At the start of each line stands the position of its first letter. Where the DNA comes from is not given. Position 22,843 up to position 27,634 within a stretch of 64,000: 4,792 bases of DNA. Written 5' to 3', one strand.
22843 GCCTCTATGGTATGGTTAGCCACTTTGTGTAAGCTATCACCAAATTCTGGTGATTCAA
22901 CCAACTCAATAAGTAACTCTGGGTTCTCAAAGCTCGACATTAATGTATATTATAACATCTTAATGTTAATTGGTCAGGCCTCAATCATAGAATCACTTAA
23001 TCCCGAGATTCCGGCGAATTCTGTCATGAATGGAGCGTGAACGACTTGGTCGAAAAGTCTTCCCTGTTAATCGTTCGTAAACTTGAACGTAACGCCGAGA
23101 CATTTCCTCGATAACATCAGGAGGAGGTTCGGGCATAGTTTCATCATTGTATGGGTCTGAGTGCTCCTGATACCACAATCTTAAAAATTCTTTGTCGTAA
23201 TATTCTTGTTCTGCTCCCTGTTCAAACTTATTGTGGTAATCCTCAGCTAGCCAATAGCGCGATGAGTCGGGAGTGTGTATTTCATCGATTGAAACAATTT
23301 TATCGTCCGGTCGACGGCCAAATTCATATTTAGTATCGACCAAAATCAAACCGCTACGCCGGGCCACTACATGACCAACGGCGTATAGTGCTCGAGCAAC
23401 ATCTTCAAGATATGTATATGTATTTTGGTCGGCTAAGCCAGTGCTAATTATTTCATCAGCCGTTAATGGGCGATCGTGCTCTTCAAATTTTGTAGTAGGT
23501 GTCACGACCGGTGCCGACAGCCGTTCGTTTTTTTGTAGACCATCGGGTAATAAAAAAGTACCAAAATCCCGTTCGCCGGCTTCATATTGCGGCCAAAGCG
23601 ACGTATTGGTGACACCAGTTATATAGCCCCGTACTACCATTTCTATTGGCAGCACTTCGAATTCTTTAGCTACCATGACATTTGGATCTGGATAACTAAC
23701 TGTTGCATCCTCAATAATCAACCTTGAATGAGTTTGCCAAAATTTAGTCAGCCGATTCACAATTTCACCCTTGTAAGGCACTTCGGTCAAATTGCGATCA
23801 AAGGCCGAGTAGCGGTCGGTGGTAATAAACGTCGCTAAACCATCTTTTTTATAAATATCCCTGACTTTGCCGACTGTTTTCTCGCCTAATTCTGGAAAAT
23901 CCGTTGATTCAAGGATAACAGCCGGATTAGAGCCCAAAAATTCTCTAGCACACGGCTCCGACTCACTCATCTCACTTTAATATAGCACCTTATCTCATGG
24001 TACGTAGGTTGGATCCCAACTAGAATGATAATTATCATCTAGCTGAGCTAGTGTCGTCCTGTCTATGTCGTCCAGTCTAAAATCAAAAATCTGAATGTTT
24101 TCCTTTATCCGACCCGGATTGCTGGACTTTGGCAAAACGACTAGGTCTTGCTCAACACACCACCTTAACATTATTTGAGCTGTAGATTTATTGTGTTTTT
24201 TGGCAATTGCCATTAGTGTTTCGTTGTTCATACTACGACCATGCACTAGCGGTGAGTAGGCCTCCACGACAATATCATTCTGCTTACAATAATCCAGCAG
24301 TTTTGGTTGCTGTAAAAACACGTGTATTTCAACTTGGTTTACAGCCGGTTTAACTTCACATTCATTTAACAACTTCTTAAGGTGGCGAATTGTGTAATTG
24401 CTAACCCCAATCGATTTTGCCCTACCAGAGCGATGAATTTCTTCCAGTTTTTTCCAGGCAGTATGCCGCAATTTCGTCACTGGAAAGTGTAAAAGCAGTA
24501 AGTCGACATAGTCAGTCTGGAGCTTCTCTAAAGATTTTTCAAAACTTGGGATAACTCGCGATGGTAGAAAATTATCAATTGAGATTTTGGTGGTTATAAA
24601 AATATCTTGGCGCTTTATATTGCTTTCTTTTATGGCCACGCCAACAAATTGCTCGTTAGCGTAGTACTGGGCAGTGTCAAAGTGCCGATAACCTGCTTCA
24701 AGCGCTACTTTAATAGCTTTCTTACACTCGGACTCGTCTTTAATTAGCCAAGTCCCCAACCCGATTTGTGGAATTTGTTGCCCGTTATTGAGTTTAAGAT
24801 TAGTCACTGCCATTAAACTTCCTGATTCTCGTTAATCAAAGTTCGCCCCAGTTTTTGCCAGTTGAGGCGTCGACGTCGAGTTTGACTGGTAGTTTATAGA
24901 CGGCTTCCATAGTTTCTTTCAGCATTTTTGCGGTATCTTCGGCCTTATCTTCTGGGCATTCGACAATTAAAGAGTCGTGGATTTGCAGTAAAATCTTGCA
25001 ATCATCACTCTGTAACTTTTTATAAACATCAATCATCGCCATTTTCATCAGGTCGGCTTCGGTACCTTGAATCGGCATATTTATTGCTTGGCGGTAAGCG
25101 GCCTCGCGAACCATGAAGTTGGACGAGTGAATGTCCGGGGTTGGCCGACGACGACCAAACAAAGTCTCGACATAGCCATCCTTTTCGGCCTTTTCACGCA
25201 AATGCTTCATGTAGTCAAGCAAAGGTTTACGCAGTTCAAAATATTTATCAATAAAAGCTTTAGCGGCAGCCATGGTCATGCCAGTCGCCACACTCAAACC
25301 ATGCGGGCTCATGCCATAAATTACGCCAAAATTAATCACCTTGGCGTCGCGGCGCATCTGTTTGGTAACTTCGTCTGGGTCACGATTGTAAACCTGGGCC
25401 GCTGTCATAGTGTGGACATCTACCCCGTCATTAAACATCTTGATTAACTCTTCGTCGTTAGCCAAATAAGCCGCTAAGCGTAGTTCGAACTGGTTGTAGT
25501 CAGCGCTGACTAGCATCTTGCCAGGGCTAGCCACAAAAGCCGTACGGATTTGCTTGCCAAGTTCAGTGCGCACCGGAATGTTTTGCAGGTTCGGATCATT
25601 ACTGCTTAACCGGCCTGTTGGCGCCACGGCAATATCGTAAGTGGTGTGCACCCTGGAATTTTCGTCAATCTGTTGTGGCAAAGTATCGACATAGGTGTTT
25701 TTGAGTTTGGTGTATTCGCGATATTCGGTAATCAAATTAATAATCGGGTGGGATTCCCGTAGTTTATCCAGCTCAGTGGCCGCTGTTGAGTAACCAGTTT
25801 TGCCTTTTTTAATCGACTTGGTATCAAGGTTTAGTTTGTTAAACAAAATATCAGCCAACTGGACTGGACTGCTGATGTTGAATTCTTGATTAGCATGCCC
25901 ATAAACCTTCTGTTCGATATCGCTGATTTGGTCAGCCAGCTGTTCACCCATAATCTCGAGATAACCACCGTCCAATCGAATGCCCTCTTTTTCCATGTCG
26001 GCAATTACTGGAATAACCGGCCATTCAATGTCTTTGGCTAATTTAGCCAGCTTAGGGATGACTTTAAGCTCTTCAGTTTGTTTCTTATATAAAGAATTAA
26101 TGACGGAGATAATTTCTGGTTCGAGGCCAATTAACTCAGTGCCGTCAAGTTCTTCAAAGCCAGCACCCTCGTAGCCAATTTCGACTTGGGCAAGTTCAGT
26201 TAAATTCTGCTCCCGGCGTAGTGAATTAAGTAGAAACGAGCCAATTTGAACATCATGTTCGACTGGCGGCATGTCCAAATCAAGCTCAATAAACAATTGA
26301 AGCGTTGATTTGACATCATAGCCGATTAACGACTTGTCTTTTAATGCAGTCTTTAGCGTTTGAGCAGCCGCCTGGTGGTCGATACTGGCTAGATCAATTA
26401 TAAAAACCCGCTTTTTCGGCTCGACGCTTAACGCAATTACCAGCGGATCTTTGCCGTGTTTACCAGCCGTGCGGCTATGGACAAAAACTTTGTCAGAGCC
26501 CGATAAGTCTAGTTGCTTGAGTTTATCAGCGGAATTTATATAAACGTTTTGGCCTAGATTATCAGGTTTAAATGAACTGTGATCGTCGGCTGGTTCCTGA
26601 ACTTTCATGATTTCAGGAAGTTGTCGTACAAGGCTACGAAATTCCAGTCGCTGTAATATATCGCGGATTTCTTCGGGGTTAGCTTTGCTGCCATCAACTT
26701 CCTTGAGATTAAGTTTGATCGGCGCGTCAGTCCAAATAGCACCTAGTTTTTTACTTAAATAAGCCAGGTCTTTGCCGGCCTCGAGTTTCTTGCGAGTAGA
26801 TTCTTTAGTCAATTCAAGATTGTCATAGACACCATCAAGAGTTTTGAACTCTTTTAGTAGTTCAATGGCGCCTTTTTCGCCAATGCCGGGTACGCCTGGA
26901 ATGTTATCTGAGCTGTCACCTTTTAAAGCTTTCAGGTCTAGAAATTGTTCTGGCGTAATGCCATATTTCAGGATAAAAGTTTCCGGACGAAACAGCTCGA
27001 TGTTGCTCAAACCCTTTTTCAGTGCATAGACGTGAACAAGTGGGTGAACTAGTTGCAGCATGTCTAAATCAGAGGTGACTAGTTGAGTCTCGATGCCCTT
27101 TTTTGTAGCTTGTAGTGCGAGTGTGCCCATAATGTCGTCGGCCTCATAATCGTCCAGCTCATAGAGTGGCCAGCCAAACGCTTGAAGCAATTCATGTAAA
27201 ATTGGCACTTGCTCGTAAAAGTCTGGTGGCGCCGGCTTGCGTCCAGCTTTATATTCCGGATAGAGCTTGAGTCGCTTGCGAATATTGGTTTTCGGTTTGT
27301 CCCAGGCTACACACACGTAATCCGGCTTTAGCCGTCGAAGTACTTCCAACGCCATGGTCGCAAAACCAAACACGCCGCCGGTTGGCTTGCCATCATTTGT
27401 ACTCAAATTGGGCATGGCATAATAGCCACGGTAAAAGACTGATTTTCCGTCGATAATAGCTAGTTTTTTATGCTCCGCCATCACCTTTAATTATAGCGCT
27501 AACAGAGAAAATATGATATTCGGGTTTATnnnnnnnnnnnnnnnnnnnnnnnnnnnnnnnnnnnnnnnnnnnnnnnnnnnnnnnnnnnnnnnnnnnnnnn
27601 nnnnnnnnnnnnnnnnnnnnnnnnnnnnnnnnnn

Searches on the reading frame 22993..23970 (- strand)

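Call 27: search_protein_families(library=pfam, proteins=[window:22993-23970:-], max_evalue=0.0001)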
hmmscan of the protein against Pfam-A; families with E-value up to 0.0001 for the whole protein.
window:22993-23970:- (325 aa): 1 family
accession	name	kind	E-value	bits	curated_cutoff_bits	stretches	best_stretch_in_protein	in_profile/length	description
PF01259.24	SAICAR_synt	-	3.4e-58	197.6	20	1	33-277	4-229/233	SAICAR synthetase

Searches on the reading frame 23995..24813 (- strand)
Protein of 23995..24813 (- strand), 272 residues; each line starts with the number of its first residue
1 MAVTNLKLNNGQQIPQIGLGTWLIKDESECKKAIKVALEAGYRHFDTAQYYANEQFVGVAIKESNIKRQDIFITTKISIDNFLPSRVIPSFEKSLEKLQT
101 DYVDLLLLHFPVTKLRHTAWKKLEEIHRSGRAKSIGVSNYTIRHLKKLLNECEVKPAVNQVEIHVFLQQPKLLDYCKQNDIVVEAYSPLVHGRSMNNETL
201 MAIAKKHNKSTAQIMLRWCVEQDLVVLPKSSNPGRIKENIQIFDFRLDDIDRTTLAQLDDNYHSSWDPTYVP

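Call 27: search_protein_families(library=pfam, proteins=[window:23995-24813:-], max_evalue=0.0001)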
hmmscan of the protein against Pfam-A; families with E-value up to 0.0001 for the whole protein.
window:23995-24813:- (272 aa): 1 family
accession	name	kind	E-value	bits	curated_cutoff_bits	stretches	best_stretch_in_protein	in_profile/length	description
PF00248.27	Aldo_ket_red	-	1.4e-58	198.8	24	1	17-258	2-289/291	Aldo/keto reductase family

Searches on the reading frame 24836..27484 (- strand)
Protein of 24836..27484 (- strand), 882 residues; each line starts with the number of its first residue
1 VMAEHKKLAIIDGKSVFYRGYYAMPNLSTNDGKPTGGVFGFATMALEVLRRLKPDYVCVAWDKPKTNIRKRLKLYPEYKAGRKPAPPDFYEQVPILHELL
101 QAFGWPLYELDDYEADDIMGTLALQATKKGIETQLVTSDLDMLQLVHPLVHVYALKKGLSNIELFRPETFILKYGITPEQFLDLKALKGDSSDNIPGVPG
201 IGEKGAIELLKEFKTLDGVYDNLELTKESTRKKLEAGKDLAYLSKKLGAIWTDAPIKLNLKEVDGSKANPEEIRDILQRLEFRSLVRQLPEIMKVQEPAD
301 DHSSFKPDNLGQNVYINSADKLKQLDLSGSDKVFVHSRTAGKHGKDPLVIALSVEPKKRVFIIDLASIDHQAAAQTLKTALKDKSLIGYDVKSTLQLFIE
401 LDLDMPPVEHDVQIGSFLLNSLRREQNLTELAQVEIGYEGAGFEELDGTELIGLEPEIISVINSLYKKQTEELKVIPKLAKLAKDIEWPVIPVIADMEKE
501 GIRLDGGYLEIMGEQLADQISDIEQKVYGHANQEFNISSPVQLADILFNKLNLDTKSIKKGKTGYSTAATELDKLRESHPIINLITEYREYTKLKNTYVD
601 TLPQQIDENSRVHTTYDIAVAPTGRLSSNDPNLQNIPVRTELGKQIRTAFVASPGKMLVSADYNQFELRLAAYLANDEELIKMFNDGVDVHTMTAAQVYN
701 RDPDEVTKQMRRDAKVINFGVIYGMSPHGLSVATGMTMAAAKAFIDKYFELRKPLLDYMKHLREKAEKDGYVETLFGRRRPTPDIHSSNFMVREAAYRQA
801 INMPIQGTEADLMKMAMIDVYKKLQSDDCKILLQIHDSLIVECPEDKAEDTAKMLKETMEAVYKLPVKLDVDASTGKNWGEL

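Call 27: search_protein_families(library=pfam, proteins=[window:24836-27484:-], max_evalue=0.0001)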
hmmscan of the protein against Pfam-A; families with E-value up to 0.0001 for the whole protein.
window:24836-27484:- (882 aa): 4 families
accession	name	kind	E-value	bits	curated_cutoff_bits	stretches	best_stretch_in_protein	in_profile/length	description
PF00476.26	DNA_pol_A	-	2.1e-143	478.3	34.3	1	508-881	3-381/381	DNA polymerase family A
PF02739.22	5_3_exonuc_N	-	7.7e-49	166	34.3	1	7-175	1-164/164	5'-3' exonuclease, N-terminal resolvase-like domain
PF01367.25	5_3_exonuc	-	2.4e-30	105.3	40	1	176-269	1-95/97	5'-3' exonuclease, C-terminal SAM fold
PF22619.2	DNA_polI_exo1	-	5.4e-06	26.7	27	0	367-433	30-98/140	DNA polymerase I, ribonuclease H-like domain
